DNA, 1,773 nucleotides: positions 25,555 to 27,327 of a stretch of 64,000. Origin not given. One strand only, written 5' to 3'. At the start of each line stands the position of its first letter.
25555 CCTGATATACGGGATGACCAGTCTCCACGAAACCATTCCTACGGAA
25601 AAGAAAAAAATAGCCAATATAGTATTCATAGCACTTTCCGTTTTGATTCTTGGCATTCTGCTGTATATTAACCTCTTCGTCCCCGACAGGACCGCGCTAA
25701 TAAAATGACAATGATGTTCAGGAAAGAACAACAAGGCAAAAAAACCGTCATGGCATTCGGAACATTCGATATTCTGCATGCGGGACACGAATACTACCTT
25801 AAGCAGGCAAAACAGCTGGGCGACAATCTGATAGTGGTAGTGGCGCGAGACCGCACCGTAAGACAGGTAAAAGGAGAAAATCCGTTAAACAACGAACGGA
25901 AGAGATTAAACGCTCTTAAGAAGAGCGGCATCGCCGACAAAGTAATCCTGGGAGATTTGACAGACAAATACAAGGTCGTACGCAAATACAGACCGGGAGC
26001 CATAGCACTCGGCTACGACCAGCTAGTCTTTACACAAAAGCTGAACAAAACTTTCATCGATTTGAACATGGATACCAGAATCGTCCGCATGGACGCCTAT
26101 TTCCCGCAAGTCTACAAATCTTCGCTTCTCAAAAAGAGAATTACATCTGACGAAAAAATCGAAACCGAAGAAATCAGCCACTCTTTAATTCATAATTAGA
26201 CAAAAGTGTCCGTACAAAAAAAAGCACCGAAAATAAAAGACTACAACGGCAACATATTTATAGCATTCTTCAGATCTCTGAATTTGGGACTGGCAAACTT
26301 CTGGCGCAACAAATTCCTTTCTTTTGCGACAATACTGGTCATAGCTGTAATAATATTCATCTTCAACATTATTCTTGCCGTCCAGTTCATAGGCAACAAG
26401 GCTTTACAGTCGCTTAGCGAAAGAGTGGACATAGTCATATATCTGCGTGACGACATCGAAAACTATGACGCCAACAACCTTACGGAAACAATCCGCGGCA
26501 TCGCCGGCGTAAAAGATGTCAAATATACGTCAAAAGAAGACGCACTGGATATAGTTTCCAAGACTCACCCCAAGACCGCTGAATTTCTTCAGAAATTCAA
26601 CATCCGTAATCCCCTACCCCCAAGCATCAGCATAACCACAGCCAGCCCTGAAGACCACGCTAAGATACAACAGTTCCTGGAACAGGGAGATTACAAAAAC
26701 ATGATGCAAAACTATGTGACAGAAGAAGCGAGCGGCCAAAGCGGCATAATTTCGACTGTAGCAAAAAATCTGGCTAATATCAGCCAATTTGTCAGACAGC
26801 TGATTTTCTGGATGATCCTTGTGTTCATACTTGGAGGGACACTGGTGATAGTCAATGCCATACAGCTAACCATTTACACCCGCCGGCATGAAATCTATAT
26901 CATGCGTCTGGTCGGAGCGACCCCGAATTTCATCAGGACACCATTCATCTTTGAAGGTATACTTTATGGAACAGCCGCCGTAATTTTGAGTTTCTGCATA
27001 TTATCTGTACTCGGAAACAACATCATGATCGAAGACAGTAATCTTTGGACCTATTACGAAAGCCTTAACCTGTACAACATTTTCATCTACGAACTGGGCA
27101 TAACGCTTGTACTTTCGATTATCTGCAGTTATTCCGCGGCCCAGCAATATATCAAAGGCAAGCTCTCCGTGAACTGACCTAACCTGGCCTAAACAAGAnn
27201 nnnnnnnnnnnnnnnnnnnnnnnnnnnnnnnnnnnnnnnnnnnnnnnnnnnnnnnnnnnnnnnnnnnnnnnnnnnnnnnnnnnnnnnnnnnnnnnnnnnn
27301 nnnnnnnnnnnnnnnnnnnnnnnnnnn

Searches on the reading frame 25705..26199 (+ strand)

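Call 6: search_protein_families(library=pfam, proteins=[window:25705-26199:+])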
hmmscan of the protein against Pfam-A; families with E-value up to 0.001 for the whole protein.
window:25705-26199:+ (164 aa): 3 families
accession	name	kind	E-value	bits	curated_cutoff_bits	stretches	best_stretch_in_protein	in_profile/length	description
PF01467.32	CTP_transf_like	-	2.2e-15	57.5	21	1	17-143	2-131/133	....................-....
PF06574.18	FAD_syn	-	3.3e-06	27.4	27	1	9-85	3-85/158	FAD synthetase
PF01747.23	ATP-sulfurylase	-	0.00032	20.6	24.3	1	7-44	14-51/212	ATP-sulfurylase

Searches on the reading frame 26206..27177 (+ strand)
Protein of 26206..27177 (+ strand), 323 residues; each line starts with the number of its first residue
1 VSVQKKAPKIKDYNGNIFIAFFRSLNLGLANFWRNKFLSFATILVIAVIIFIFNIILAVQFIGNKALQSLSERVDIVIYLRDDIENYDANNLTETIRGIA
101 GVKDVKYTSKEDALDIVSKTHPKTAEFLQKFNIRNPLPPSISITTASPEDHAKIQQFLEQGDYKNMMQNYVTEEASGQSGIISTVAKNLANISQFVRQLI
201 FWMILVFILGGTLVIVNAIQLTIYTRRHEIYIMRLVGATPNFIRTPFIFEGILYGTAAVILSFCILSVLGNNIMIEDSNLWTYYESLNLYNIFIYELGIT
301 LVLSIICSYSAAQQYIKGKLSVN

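Call 6: search_protein_families(library=pfam, proteins=[window:26206-27177:+])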
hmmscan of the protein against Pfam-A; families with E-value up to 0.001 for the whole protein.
window:26206-27177:+ (323 aa): 2 families
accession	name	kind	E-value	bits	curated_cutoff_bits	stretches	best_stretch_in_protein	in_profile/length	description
PF18075.7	FtsX_ECD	-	6.1e-15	56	23.5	1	74-160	1-89/96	FtsX extracellular domain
PF02687.27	FtsX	-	2.8e-10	40.8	25.5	1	203-314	3-118/120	FtsX-like permease C-terminal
